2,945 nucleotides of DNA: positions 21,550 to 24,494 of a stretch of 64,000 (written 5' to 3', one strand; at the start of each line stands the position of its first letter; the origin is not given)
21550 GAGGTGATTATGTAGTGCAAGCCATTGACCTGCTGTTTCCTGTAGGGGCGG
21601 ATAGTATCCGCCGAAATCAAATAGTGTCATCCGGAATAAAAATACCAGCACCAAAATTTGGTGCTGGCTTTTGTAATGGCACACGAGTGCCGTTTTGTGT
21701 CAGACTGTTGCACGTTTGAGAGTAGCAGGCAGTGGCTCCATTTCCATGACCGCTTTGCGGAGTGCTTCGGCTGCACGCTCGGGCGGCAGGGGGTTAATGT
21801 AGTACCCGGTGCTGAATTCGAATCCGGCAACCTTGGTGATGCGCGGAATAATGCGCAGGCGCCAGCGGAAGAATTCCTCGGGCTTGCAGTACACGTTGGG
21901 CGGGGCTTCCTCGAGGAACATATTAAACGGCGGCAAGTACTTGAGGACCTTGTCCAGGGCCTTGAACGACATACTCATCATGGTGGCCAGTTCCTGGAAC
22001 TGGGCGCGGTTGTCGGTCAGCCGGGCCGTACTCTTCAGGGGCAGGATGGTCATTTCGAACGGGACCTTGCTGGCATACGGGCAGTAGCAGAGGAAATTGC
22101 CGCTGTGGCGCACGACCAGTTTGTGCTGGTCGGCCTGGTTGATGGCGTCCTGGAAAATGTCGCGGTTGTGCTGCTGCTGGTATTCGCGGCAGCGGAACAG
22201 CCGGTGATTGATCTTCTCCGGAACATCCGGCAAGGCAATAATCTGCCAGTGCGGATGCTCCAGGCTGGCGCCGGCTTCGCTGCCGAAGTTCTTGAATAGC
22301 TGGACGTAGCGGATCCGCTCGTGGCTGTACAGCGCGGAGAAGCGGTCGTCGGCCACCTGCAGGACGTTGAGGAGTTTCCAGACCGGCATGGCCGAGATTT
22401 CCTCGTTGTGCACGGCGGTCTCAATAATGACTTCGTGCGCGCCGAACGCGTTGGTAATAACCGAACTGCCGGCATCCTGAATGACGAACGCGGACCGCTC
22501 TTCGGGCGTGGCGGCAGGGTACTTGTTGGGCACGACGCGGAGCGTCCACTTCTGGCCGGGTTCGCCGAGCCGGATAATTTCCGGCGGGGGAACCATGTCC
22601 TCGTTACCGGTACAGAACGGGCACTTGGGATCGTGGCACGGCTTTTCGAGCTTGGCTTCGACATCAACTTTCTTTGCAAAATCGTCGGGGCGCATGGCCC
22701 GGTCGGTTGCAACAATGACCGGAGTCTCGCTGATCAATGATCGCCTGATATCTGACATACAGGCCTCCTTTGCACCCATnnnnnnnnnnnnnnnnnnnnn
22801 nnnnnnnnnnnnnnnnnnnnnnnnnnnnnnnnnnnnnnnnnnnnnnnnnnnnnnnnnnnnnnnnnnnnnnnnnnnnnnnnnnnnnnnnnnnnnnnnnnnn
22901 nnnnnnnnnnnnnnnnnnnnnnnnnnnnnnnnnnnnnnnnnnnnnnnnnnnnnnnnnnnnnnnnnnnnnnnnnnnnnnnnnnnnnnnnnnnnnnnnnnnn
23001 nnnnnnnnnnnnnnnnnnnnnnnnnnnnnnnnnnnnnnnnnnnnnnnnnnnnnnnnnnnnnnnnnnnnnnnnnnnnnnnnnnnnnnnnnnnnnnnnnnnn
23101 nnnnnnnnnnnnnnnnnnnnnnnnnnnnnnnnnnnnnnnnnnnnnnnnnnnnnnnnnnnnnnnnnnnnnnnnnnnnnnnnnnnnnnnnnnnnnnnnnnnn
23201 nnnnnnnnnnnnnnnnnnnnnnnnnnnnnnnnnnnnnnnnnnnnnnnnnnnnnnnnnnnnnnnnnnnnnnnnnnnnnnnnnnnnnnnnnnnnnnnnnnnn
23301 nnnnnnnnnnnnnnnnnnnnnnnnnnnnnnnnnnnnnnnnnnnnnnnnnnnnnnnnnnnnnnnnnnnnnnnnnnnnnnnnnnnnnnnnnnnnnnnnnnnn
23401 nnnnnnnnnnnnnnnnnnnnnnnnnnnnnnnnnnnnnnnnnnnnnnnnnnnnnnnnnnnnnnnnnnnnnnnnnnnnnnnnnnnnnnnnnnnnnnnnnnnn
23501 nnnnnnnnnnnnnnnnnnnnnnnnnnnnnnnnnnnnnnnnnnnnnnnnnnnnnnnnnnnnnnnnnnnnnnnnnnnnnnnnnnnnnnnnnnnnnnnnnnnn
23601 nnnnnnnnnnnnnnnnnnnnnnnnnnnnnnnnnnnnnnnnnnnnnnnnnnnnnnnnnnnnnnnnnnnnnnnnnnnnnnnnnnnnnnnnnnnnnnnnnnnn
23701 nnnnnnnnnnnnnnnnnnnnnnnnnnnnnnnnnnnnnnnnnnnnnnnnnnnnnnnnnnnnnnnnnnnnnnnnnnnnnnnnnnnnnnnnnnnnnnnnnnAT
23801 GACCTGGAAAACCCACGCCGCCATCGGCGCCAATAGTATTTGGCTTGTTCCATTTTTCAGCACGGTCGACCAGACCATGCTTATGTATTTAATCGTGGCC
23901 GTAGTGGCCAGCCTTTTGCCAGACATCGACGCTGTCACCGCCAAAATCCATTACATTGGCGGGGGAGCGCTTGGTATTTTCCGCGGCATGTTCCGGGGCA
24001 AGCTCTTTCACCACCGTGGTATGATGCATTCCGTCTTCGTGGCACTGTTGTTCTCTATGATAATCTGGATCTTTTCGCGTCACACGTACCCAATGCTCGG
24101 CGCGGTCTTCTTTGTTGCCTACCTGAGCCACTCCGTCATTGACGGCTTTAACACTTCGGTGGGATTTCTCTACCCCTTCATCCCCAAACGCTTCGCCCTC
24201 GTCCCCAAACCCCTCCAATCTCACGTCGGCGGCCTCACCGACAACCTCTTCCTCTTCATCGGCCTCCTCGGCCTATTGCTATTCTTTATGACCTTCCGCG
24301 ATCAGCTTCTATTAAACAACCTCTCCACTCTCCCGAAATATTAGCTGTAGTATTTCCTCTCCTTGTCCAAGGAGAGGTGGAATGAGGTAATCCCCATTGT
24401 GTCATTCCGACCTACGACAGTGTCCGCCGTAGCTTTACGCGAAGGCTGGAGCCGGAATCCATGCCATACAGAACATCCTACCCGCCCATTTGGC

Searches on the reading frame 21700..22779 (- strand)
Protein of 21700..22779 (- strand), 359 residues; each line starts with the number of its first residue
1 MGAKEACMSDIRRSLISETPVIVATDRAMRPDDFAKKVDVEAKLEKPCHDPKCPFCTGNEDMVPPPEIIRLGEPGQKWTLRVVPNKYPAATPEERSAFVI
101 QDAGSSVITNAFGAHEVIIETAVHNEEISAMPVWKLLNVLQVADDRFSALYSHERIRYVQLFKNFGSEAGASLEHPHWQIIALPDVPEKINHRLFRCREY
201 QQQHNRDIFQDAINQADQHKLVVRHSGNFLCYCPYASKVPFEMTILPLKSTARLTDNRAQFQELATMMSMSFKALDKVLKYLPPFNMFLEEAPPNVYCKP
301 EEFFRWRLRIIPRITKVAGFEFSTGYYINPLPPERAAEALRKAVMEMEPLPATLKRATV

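Call 37: search_protein_families(library=pfam, proteins=[window:21700-22779:-], max_evalue=0.01)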
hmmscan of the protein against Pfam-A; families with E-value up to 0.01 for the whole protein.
window:21700-22779:- (359 aa): 5 families
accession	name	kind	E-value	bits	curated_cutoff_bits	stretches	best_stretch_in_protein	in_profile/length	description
PF16268.10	DUF4921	-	2.5e-16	60.1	28.5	1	75-346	129-399/425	Domain of unknown function (DUF4921)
PF01087.27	GalP_UDP_transf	-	9.6e-11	42.9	22.1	1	16-187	19-184/184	Galactose-1-phosphate uridyl transferase, N-terminal domain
PF16285.10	DUF4931_N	-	9.6e-09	35.8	24.1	1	106-185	46-123/124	Domain of unknown function (DUF4931) N-terminal domain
PF02744.22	GalP_UDP_tr_C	-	0.0017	18.5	29.2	1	198-332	6-105/165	Galactose-1-phosphate uridyl transferase, C-terminal domain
PF19327.4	Ap4A_phos_N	-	0.0068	16.4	23.1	0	161-189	138-166/177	Ap4A phosphorylase N-terminal domain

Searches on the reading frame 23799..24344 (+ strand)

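Call 11: search_protein_families(library=padloc, proteins=[window:23799-24344:+], max_evalue=0.01)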
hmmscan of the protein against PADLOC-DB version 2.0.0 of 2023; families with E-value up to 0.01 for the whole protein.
window:23799-24344:+ (181 aa): 0 families

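Call 12: search_protein_families(library=ncbifam, proteins=[window:23799-24344:+], max_evalue=0.01)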
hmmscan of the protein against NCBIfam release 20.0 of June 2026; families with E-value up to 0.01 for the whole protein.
window:23799-24344:+ (181 aa): 1 family
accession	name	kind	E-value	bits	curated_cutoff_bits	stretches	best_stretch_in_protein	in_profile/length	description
NF008651.0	PRK11648.1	equivalog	0.00033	20.5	216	1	10-134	16-136/196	metal-dependent hydrolase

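Call 37: search_protein_families(library=pfam, proteins=[window:23799-24344:+], max_evalue=0.01)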
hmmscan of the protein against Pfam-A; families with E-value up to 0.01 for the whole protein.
window:23799-24344:+ (181 aa): 1 family
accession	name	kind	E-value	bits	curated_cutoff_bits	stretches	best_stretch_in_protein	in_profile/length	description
PF04307.19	YdjM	-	3e-20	72.9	29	1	1-142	1-134/176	YdjM inner membrane protein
